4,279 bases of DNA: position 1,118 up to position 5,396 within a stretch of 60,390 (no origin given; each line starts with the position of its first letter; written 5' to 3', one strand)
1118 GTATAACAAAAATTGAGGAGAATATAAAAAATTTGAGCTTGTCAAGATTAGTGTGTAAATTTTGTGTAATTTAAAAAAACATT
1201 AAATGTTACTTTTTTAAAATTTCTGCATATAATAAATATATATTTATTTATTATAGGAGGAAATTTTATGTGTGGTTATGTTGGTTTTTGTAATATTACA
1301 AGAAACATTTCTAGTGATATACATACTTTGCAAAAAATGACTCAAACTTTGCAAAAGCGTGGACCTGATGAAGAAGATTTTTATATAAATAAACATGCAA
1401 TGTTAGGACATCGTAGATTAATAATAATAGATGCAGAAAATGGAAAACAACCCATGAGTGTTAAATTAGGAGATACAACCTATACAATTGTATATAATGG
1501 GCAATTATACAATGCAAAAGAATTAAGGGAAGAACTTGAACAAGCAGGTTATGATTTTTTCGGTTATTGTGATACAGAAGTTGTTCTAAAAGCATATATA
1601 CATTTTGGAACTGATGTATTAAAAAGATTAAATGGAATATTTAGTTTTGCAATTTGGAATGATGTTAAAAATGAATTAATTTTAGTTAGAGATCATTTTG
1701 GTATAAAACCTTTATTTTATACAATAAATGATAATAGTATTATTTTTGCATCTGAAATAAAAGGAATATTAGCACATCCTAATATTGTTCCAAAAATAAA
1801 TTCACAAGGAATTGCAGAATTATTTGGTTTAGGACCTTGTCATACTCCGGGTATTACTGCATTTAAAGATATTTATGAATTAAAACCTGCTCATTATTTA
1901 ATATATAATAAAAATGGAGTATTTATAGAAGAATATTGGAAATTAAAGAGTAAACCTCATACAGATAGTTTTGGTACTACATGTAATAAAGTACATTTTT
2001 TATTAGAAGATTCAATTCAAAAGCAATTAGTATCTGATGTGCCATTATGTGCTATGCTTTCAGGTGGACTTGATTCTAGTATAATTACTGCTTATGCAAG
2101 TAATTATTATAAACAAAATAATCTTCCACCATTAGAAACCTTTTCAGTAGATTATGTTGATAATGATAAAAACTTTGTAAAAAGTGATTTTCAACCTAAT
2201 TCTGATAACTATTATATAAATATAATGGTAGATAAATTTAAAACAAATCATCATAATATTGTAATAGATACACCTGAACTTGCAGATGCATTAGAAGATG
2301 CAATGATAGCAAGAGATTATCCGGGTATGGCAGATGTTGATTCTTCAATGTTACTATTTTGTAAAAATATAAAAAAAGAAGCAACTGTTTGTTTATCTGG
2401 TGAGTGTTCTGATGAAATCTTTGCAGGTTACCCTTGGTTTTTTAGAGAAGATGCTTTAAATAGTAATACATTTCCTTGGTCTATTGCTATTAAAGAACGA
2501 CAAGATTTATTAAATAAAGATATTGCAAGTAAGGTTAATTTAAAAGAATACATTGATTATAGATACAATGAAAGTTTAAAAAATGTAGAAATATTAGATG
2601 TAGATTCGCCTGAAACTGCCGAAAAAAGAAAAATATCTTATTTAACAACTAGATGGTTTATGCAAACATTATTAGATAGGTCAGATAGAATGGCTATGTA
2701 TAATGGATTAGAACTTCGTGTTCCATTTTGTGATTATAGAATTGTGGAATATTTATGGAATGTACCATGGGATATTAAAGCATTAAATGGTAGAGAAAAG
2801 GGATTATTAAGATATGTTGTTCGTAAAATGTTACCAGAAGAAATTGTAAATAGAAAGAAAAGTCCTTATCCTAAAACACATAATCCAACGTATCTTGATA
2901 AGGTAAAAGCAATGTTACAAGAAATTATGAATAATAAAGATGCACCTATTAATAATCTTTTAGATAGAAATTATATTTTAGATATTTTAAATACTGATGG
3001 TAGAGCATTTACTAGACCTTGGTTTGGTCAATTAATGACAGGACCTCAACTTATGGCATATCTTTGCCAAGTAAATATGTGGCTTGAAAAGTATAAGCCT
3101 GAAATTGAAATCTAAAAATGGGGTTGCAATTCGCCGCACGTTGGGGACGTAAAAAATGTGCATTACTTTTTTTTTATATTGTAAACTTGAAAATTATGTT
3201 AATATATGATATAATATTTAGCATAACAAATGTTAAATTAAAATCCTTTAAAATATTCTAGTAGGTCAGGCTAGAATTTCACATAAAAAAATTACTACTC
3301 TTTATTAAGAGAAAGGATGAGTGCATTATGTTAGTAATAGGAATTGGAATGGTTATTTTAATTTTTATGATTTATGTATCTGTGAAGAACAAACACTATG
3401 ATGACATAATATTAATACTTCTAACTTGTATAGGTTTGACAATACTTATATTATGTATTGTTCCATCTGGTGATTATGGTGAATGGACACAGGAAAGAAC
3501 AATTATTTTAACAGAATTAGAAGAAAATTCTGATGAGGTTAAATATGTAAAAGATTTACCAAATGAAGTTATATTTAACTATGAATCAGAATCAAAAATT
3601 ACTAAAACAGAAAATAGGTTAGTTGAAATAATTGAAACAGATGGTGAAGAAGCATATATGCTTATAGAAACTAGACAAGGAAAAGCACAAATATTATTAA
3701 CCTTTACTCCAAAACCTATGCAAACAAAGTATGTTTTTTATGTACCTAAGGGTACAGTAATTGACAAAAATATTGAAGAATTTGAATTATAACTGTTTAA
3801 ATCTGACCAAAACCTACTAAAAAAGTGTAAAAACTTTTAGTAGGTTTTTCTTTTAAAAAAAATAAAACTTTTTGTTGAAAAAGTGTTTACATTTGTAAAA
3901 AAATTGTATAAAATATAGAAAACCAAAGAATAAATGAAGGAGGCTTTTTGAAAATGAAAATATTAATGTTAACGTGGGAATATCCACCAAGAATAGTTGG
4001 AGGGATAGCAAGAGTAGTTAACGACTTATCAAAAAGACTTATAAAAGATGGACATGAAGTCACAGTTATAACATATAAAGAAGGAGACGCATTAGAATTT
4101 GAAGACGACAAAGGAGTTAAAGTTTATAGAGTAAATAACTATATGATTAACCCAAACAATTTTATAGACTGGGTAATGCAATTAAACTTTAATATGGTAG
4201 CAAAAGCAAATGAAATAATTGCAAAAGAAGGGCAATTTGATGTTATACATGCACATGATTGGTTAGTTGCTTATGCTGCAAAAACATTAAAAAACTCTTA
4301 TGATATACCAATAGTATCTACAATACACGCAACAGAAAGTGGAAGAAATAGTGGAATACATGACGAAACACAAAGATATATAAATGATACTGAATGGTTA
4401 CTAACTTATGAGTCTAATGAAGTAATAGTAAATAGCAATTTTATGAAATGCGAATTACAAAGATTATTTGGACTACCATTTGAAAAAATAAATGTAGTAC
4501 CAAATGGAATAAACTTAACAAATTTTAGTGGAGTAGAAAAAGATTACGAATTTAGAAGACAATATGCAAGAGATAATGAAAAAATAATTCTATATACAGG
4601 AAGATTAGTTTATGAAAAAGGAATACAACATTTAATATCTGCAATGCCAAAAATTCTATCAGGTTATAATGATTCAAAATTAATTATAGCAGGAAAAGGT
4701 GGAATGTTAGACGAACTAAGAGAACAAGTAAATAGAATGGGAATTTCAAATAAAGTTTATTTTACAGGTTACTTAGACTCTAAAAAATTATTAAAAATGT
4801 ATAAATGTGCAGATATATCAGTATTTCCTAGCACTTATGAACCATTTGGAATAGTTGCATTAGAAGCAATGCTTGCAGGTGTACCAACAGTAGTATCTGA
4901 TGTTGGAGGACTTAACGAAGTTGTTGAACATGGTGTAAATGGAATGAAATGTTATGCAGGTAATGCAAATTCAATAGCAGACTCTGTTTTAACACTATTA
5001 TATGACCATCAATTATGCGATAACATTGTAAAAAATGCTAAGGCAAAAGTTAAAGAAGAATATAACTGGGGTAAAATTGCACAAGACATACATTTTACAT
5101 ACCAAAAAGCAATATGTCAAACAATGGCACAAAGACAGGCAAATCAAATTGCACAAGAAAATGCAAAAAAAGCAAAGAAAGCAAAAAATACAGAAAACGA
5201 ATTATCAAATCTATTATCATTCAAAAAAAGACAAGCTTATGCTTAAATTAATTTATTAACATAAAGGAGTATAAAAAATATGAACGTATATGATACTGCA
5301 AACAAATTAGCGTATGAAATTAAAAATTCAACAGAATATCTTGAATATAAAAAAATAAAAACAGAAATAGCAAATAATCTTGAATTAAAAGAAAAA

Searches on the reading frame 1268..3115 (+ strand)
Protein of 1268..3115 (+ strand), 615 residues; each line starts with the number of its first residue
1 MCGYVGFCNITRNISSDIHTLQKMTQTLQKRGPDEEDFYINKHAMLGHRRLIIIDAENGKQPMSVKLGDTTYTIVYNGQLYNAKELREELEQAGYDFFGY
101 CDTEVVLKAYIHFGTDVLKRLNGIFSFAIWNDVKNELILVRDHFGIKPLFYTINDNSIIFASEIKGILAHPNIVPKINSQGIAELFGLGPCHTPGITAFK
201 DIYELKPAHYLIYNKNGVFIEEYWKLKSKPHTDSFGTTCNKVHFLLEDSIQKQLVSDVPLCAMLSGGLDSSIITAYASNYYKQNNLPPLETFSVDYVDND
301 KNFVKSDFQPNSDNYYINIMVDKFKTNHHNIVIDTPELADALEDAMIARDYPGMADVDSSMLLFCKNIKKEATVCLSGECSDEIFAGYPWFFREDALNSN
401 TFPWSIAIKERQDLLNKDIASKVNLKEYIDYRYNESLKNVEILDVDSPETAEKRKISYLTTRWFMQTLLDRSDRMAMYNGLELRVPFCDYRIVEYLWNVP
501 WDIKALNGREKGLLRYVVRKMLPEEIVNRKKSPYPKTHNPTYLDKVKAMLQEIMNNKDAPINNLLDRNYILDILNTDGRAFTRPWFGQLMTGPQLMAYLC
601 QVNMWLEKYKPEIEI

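Call 18: search_protein_families(library=pfam, proteins=[window:1268-3115:+], max_evalue=0.00001)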
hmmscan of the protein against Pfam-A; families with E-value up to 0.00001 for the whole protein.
window:1268-3115:+ (615 aa): 3 families
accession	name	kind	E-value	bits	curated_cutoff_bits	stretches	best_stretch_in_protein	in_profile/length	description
PF00733.27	Asn_synthase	-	1.8e-89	301.3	21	1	244-607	4-354/354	Asparagine synthase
PF13537.11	GATase_7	-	1.5e-42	145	25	1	48-168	1-122/123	Glutamine amidotransferase domain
PF13522.11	GATase_6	-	3.5e-38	131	27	1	33-163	1-130/130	Glutamine amidotransferase domain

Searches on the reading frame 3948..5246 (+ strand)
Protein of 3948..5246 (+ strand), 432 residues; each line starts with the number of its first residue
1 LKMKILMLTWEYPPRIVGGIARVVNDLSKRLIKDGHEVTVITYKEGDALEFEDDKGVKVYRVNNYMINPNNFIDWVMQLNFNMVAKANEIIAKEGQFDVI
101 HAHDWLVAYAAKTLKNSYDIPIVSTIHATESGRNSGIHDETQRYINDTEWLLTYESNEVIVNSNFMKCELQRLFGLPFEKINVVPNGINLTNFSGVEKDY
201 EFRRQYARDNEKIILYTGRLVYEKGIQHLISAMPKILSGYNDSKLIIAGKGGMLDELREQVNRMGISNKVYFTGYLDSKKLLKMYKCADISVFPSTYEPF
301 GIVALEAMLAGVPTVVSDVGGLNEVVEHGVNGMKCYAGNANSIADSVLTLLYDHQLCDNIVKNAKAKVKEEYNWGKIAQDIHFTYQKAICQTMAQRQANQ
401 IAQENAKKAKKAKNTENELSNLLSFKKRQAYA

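Call 18: search_protein_families(library=pfam, proteins=[window:3948-5246:+], max_evalue=0.00001)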
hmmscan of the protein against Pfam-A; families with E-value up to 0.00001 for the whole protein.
window:3948-5246:+ (432 aa): 6 families
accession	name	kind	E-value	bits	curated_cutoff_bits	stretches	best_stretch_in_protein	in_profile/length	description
PF00534.26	Glycos_transf_1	-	6.9e-46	156.3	26.4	1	202-366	5-171/172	Glycosyl transferases group 1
PF13692.12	Glyco_trans_1_4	-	9.4e-38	130.1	27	1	212-353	2-142/142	Glycosyl transferases group 1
PF13439.12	Glyco_transf_4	-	8.1e-34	117.5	28.5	1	17-191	1-169/170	Glycosyltransferase Family 4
PF08323.17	Glyco_transf_5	-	3.5e-22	79.7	22.7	1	4-168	1-205/239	Starch synthase catalytic domain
PF13579.12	Glyco_trans_4_4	-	1.4e-19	71.4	29.7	1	18-187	1-158/158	Glycosyl transferase 4-like domain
PF20706.3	GT4-conflict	-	4.6e-15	55.9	26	1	18-333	12-327/385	Family 4 Glycosyltransferase in conflict systems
